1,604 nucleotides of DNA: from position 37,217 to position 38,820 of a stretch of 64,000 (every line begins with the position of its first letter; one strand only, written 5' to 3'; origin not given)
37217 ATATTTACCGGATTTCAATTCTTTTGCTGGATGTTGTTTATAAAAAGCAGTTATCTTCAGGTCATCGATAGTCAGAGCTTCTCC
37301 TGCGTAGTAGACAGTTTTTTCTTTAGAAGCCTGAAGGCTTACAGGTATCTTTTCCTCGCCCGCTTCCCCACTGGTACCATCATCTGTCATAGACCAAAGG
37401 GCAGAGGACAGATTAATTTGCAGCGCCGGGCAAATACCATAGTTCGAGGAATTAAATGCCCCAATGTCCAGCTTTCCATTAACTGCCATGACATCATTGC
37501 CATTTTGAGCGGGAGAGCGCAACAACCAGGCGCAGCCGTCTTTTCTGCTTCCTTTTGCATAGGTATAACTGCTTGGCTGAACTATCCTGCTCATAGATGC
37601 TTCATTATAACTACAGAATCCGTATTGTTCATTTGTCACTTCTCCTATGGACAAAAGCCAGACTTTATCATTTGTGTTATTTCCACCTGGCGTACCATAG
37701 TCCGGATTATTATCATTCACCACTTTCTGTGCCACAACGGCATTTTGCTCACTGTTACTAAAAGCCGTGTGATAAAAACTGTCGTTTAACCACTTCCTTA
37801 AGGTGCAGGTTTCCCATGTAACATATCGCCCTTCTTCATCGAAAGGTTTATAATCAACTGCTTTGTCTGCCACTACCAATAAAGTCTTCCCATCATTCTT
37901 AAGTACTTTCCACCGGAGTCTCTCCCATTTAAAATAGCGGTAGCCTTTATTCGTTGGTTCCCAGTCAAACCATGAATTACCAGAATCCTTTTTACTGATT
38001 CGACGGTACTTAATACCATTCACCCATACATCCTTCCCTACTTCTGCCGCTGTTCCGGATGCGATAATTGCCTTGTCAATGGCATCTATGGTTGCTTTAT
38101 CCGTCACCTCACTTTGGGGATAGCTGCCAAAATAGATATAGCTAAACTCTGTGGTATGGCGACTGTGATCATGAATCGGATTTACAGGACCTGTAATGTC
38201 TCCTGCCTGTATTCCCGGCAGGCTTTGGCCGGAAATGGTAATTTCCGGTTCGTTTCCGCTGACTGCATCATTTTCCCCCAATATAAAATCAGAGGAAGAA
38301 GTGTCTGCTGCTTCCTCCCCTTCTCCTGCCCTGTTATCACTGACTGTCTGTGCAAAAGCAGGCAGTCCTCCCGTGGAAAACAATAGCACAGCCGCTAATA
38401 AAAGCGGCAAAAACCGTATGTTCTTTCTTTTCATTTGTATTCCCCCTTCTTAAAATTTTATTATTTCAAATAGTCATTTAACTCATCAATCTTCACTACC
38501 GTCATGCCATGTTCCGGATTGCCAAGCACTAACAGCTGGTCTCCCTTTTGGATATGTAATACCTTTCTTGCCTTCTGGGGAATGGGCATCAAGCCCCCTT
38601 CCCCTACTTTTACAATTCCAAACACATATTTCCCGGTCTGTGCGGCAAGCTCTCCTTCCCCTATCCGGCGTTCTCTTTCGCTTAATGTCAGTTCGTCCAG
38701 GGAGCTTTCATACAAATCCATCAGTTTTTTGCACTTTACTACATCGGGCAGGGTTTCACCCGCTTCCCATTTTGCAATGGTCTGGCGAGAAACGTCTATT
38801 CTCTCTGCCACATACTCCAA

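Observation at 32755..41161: Array of four tandem secreted DUF6273-like / Big_2 paralogs with modular middle domains and an embedded XRE-AbrB regulator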

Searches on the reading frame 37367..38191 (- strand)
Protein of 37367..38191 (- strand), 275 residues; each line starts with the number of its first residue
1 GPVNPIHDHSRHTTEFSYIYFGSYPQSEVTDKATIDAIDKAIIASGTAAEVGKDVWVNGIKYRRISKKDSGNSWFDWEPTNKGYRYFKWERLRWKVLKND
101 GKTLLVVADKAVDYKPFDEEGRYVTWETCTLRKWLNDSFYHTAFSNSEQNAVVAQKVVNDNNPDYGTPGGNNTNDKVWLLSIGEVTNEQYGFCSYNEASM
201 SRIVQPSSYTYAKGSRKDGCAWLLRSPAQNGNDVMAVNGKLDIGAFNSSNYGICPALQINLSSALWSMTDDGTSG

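Call 10: find_homologous_proteins(query=window:37367-38191:-, max_evalue=0.00001)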
Query seq(275 aa) (275 aa): 226 proteins with E <= 0.00001 among 645 candidates; the best 120 are listed.
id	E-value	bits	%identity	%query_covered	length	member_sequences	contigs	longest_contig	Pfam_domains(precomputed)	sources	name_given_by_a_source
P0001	9.2e-91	322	57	100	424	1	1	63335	PF19789.7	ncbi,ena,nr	ncbi:MAG: hypothetical protein HDR01_12735 [Lachnospiraceae bacterium]|nr:hypothetical protein [Lach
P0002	1.9e-87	311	56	99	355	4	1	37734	PF19789.7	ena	-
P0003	7.6e-85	303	55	100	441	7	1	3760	PF19789.7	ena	-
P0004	1.2e-83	299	53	98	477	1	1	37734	PF19789.7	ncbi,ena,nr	ncbi:MAG: hypothetical protein HDR22_10590 [Lachnospiraceae bacterium]|nr:hypothetical protein [Lach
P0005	2.6e-83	298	62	83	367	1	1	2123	PF19789.7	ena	-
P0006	7.7e-81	290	55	92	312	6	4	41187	PF19789.7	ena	-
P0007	1.9e-80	288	51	99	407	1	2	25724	PF19789.7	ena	-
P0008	2.9e-80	288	53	99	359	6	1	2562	PF19789.7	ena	-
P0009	1.9e-79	285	48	99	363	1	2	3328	PF19789.7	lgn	-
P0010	2.0e-77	278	56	86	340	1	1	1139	PF19789.7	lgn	-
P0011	8.1e-76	273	52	94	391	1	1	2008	PF19789.7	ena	-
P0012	1.2e-75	273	50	100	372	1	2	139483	PF19789.7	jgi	-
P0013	5.6e-73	264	50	97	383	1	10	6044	PF19789.7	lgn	-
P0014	5.4e-71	257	48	100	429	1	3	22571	PF19789.7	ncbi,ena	-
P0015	8.4e-70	253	47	100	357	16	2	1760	PF19789.7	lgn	-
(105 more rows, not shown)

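Call 14: search_solved_structures(query=A2, max_evalue=1, show_alignments=2)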
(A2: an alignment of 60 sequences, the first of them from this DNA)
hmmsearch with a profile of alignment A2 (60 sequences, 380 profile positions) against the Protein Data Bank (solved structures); distinct sequences matched with E-value up to 1: 1.
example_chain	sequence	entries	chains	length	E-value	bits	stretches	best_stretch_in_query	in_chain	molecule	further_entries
9k9w_a9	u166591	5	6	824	0.037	16.3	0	40-112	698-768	Glr1262 protein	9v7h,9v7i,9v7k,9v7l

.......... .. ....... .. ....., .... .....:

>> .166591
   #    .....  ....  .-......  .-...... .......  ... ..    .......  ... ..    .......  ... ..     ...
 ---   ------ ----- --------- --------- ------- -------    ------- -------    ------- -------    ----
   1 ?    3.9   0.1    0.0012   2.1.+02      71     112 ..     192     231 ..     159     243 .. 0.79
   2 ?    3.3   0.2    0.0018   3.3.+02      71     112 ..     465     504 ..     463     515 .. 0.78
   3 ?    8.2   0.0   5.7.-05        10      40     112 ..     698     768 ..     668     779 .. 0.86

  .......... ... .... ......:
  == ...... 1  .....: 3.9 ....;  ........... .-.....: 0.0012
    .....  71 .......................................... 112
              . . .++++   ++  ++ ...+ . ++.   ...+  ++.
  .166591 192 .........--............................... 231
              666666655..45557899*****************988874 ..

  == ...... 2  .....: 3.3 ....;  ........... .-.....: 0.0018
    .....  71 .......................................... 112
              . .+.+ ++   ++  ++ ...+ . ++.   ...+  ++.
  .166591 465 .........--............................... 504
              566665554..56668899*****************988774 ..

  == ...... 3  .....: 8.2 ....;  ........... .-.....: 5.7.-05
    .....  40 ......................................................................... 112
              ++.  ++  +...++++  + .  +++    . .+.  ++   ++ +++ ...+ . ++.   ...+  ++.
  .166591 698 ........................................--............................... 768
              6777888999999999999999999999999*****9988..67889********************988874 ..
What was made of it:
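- Tried and rejected: It gave only a spurious E = 0.037 hit to a cyanobacterial phycobilisome-related protein and did not find 9qa6 (call 14).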

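Call 23: predict_structure(alignment_id=A2)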
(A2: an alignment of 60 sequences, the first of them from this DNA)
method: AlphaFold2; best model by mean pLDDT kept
length: 275 residues; sequences in the alignment: 60
mean_pLDDT: 92.7   pTM: 0.91
mean pLDDT of the five models: 92.7, 91.5, 90.2, 90.1, 87.7
residues with pLDDT >= 90: 226; 70-90: 41; 50-70: 7; < 50: 1
segments of 3 or more residues with pLDDT < 50: none
pLDDT, mean of each block of 10 residues (from residue 1): 95 96 97 96 83 92 94 81 93 98 98 94 94 98 98 97 94 98 96 91 95 91 93 88 76 97 93 63
secondary structure, 60 per line:
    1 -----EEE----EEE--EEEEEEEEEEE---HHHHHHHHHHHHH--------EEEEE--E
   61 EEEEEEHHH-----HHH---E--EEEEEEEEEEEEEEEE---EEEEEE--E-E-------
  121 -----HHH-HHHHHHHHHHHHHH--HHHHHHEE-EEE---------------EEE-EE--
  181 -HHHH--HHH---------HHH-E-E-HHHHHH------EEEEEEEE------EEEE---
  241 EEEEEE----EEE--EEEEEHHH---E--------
elements in order: E6-8 E13-15 E18-28 H32-44 E53-57 E60-66 E84-99 E103-108 H130-143 H146-151 E155-157 E173-175 H182-185 H208-213 E220-227 E234-237 E241-246 E251-253 E256-260
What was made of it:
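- On Extended DUF6273 head of the IgA-peptidase N-terminal-domain type: The model has pLDDT 92.7 (call 23).
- The AF2 model has pLDDT 92.7 and pTM 0.91 (call 23).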

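Call 26: fold_search(model_id=the predicted structure, library=pdb)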
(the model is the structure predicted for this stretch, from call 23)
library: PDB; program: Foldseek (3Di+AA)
matches with E <= 10: 239; with E <= 0.001: 1
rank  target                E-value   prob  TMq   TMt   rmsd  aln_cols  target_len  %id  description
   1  9qa6                  1.6e-04  1.00  0.41  0.15   6.0       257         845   18  Cryo-EM structure of Thomasclavelia ramosa IgA peptidase (IgAse) active site mutant (S32-N876) (released 2025-06-25)
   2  3bw6                  3.6e-01  0.11  0.11  0.18  10.9        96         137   14  Crystal structure of the longin domain of yeast Ykt6 (released 2008-04-01)
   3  5coz                  4.1e-01  0.03  0.12  0.10  16.0       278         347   11  Crystal structure of an uncharacterized protein (EUBREC_2869) from Eubacterium rectale ATCC 33656 at 1.45 A resolution (released 2015-08-05)
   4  6tbi_B                4.6e-01  0.08  0.10  0.06  11.4        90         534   13  Structure of a beta galactosidase with inhibitor (released 2020-08-19)
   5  5jaw_D                6.5e-01  0.06  0.10  0.06  11.4        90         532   14  Structure of a beta galactosidase with inhibitor (released 2017-05-10)
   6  6tbk_B                7.3e-01  0.02  0.09  0.06  12.0       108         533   15  Structure of a beta galactosidase with inhibitor (released 2020-08-19)
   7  8jsd                  8.7e-01  0.02  0.10  0.10  15.6       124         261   11  Alginate lyase mutant-D180G (released 2024-06-26)
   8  4afi_A                1.0e+00  0.07  0.11  0.18  11.2        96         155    9  Complex between Vamp7 longin domain and fragment of delta-adaptin from AP3 (released 2012-05-30)
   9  6tbh_H                1.0e+00  0.04  0.10  0.06  11.6        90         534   13  Structure of a beta galactosidase with inhibitor (released 2020-08-19)
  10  6tbi_C                1.0e+00  0.02  0.09  0.06  11.7       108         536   15  Structure of a beta galactosidase with inhibitor (released 2020-08-19)
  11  5vok_H                1.2e+00  0.12  0.14  0.35   7.4        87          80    9  Crystal structure of the C7orf59-HBXIP dimer (released 2018-05-23)
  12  6esc                  1.4e+00  0.01  0.08  0.04  22.4       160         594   10  Crystal structure of Pseudorabies virus glycoprotein B (released 2017-11-08)
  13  6vlk_A                1.4e+00  0.01  0.10  0.06  28.6       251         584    8  A varicella-zoster virus glycoprotein (released 2020-07-15)
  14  5jaw_E                1.5e+00  0.03  0.09  0.05  11.4        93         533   14  Structure of a beta galactosidase with inhibitor (released 2017-05-10)
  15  5y33                  1.5e+00  0.02  0.10  0.10  15.2       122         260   11  Crystal structure of alginate lyase from Flavobacterium sp. UMI-01 reveals polymannuronate specificity (released 2018-07-04)
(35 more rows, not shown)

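Call 27: fold_search(model_id=the predicted structure, library=viral)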
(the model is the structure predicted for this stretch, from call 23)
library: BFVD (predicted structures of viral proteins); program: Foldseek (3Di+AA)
matches with E <= 10: 353; with E <= 0.001: 6
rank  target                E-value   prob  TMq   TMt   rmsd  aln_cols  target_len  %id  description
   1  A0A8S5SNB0            6.5e-07  1.00  0.45  0.73   3.9       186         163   21  DUF6273 domain-containing protein [Siphoviridae sp. ctCb814]
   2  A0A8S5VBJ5            9.9e-07  1.00  0.46  0.49  17.8       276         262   17  ATP-binding sugar transporter [Myoviridae sp. ctbEa13]
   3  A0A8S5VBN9            2.5e-06  1.00  0.44  0.38   7.5       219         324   17  DUF6273 domain-containing protein [Myoviridae sp. ctbEa13]
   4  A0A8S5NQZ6            4.8e-06  1.00  0.43  0.21   8.1       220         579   15  Tail sheath protein [Myoviridae sp. ctj3P51]
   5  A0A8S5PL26            5.4e-06  1.00  0.41  0.24  17.1       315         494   15  DUF6273 domain-containing protein [Siphoviridae sp. ctOSJ35]
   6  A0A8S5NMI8            4.1e-04  1.00  0.39  0.41  14.8       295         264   13  Retinoblastoma-binding protein-like protein [Siphoviridae sp. ctGMq5]
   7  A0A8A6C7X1            7.5e-03  0.47  0.23  0.28  14.2       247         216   12  (no name in the UniProt tables at hand)
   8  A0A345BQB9            1.2e-02  0.77  0.28  0.38  13.3       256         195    8  (no name in the UniProt tables at hand)
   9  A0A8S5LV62            1.4e-02  0.97  0.35  0.24  10.9       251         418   11  Uncharacterized protein [Siphoviridae sp. ctFn287]
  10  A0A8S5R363            2.9e-02  0.94  0.36  0.50   9.2       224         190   14  DUF6273 domain-containing protein [Siphoviridae sp. ct6d71]
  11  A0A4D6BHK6            2.4e-01  0.09  0.20  0.14  13.2       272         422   11  (no name in the UniProt tables at hand)
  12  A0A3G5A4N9            3.6e-01  0.07  0.09  0.18  15.1        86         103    7  Uncharacterized protein [Harvfovirus sp.]
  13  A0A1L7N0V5            5.7e-01  0.06  0.10  0.07  13.2       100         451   12  AAA+ ATPase domain-containing protein [Ralstonia phage RP12]
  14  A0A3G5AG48            6.4e-01  0.05  0.09  0.07  19.9       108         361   12  Uncharacterized protein [Solumvirus sp.]
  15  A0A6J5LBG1            6.4e-01  0.04  0.09  0.13  16.7       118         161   12  Uncharacterized protein [uncultured Caudovirales phage]
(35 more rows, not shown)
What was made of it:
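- Closest known: DGR variable proteins with DUF6273 / C-lectin-like domains in gut phages. Same: Structural matches in the viral library at E about 1e-6 (call 27).
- The top viral-library matches (E 6.5e-7 to 5.4e-6) include three proteins named DUF6273 (call 27).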

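Call 54: search_dna_similar(query=window:37367-38191:-, collection=phages, mode=protein, max_evalue=0.001, max_rows=15)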
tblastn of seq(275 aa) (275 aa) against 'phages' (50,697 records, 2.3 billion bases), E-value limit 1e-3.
Records with a match: 2; places in all: 2; records where one place covers at least 80% of the query: 1.
Best place of each record, by identity: <60% 2.
By first word of the organism name: Bacteriophage 2.
By host as written in the record: - 2.
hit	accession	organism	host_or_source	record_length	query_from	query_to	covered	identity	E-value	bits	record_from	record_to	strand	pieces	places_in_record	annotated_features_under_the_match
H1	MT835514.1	Bacteriophage sp.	human fecal samples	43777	19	259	88%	26.2%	2e-9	64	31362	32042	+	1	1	record has no annotation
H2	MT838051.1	Bacteriophage sp.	human fecal samples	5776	90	219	47%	26.3%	3e-5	51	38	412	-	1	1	record has no annotation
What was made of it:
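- Only two weak (26% identity) hits among 50,697 phage records (call 54).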

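Call 72: search_protein_representatives(alignment_id=A2)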
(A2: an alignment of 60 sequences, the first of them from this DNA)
Query: 60 sequences, 380 profile positions. Proteins with E-value up to 0.001 (for the whole library): 32067; up to 1e-10: 25885; up to 1e-30: 12721. The best 150 are listed.
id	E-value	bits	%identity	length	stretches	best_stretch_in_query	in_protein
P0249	0.0e+00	1630.3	-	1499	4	7-332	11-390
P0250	0.0e+00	1519.8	-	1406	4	46-345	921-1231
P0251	0.0e+00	1332.9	-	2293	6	60-329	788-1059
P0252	0.0e+00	1246.9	-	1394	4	40-322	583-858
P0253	0.0e+00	1199.4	-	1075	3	5-323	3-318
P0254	0.0e+00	1184.5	-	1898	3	33-333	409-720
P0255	0.0e+00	1073.0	-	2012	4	57-323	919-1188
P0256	0.0e+00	1035.6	-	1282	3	34-349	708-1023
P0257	0.0e+00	1029.2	-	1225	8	128-325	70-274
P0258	0.0e+00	1028.3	-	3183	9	121-332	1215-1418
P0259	0.0e+00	1024.8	-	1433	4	58-320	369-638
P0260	5.3e-294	990.1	-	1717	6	128-311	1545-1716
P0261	6.3e-292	983.3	-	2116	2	2-333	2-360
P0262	1.1e-291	982.5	-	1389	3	1-330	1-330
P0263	2.0e-291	981.6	-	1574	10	129-379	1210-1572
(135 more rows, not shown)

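Call 73: get_annotated_region(hit=H1, flank=6000)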
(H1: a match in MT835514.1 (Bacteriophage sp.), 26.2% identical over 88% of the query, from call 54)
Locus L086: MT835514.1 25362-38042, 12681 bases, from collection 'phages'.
description: UNVERIFIED: Bacteriophage sp. clone scaffold_81 genomic sequence.
organism: Bacteriophage sp. (NCBI taxid 38018)
taxonomy: Viruses
host: -; source: human fecal samples; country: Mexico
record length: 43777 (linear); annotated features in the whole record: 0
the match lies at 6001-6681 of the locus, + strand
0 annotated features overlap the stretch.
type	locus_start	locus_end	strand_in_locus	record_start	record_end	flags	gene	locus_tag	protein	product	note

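Call 75: find_related_loci(query=A2, collection=viral_contigs, flank=6000)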
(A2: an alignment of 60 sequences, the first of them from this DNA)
Query A2 (275 aa) in viral_contigs; peptide patterns used: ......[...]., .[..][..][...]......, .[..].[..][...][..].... (x = any residue, [..] = any of these).
274 stretches matched a pattern; 23 encode a relative of the query (tblastn E <= 1e-3); 23 distinct loci.
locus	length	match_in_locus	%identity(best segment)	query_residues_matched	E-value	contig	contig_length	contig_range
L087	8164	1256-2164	31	19-270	2e-32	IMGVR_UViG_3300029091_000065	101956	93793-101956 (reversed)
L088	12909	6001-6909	31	19-270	2e-32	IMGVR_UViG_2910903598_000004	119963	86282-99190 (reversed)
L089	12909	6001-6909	31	19-270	2e-32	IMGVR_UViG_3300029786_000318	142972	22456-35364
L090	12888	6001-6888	30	19-267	2e-29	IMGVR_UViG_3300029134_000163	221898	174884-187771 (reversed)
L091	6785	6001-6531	39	92-262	6e-28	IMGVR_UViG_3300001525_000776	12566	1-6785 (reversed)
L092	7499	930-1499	35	92-267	3e-27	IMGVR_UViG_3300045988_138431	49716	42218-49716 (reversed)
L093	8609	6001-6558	36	92-263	4e-26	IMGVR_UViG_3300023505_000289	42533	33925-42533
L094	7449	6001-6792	28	17-259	2e-21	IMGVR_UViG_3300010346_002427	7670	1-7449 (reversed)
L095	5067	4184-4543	39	90-214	4e-20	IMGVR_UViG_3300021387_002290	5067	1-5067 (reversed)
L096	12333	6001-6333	32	90-215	4e-19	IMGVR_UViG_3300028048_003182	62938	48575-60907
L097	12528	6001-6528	32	87-265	1e-18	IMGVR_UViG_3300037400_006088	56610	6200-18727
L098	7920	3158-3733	35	90-264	2e-18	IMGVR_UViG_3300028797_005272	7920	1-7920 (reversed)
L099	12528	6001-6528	29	90-260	5e-18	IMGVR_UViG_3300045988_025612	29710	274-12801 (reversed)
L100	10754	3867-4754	30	19-267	3e-29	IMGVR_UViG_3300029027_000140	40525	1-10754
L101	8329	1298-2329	29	91-262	4e-15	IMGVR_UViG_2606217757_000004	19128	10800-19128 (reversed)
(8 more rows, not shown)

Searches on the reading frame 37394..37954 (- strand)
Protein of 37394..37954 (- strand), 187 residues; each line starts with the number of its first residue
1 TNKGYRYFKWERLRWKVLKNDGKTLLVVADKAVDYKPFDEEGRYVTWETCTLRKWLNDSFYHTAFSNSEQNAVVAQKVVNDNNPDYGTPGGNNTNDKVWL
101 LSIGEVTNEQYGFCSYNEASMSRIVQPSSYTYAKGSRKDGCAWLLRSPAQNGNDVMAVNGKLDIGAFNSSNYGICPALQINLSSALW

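Call 69: predict_structure(alignment_id=A5)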
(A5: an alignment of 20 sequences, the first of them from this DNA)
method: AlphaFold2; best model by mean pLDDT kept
length: 187 residues; sequences in the alignment: 20
mean_pLDDT: 77.9   pTM: 0.77
mean pLDDT of the five models: 77.9, 71.2, 68.9, 67.6, 59.8
residues with pLDDT >= 90: 40; 70-90: 94; 50-70: 46; < 50: 7
segments of 3 or more residues with pLDDT < 50: 1-4
pLDDT, mean of each block of 10 residues (from residue 1): 53 89 93 78 63 77 87 85 56 81 88 86 88 81 74 66 66 89 80
secondary structure, 60 per line:
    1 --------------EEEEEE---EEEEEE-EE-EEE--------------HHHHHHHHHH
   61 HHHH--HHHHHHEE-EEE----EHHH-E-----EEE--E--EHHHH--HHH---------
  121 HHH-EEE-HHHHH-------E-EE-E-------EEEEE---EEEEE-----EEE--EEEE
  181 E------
elements in order: E15-20 E24-29 E34-36 H51-64 H67-72 E76-78 E94-96 H103-106 E125-127 H129-133 E154-158 E162-166 E172-174 E177-181

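Call 71: fold_search(model_id=the predicted structure, library=pdb)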
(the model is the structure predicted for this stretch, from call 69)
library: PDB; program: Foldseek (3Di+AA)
matches with E <= 10: 141; with E <= 0.001: 0
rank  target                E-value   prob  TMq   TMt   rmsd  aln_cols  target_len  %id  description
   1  5uaj_B                7.7e-01  0.02  0.16  0.15  19.4       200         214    7  Escherichia coli RNA polymerase RpoB S531L mutant (released 2017-01-11)
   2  4o6e                  8.8e-01  0.03  0.12  0.08  17.6       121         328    9  Discovery of 5,6,7,8-tetrahydropyrido[3,4-d]pyrimidine Inhibitors of Erk2 (released 2014-05-21)
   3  6flv                  1.0e+00  0.02  0.12  0.08  17.5       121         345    9  Crystal structure of ERK2 in complex with an adenosine derivative (released 2019-02-06)
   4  4yfk_B                1.7e+00  0.02  0.16  0.14  19.1       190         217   12  Escherichia coli RNA polymerase in complex with squaramide compound 8. (released 2015-03-11)
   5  4qp9                  1.8e+00  0.01  0.12  0.08  16.9       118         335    9  Crystal Structure of ERK2 in complex with 7-(1-propyl-1H-pyrazol-4-yl)-2-(pyridin-4-yl)-5H-pyrrolo[2,3-b]pyrazine (released 2015-09-23)
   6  5hha_B                1.9e+00  0.02  0.21  0.16  20.2       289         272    9  Structure of PvdO from Pseudomonas aeruginosa (released 2017-01-18)
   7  8ao2                  1.9e+00  0.01  0.11  0.07  17.3       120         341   11  Specific covalent inhibitor (3) of ERK2 (released 2022-09-28)
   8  6fq7                  1.9e+00  0.01  0.11  0.08  17.2       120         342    9  Crystal structure of ERK2 in complex with an adenosine derivative (released 2019-03-13)
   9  4xj0_B                2.0e+00  0.01  0.11  0.07  17.7       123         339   10  Crystal structure of ERK2 in complex with an inhibitor 14K (released 2015-09-16)
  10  8ac2_B                2.2e+00  0.01  0.15  0.13  19.0       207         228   10  RNA polymerase- post-terminated, open clamp state (released 2022-10-19)
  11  7mkj_H                2.3e+00  0.01  0.16  0.14  18.7       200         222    9  Cryo-EM structure of Escherichia coli RNA polymerase bound to T7A1 promoter DNA (released 2021-09-29)
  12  6gjb                  2.3e+00  0.01  0.12  0.07  17.6       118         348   12  Erk2 signalling protein (released 2019-01-02)
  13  8cro_D                2.3e+00  0.01  0.14  0.11  18.0       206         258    9  Cryo-EM structure of Pyrococcus furiosus transcription elongation complex (released 2024-04-17)
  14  4qp3_B                2.5e+00  0.01  0.12  0.08  15.5       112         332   11  Crystal Structure of ERK2 in complex with (S)-2-((9H-purin-6-yl)amino)-3-phenylpropan-1-ol (released 2015-09-23)
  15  7o4i_C                2.5e+00  0.01  0.15  0.11  17.9       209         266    8  Yeast RNA polymerase II transcription pre-initiation complex with initial transcription bubble (released 2021-06-16)
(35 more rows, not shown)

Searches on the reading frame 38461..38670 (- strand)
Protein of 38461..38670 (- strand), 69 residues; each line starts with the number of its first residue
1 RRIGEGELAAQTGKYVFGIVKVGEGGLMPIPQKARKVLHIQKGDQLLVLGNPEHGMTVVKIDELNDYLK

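Call 47: search_protein_families(library=pfam, proteins=[window:38461-38670:-], max_evalue=1)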
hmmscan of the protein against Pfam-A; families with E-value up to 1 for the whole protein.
window:38461-38670:- (69 aa): 2 families
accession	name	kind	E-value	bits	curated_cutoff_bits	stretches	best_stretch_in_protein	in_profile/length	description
PF02080.26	TrkA_C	-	0.0086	16.4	27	1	35-58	43-66/71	TrkA-C domain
PF04014.23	MazE_antitoxin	-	0.023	15.1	24.7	1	19-49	1-31/48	Antidote-toxin recognition MazE, bacterial antitoxin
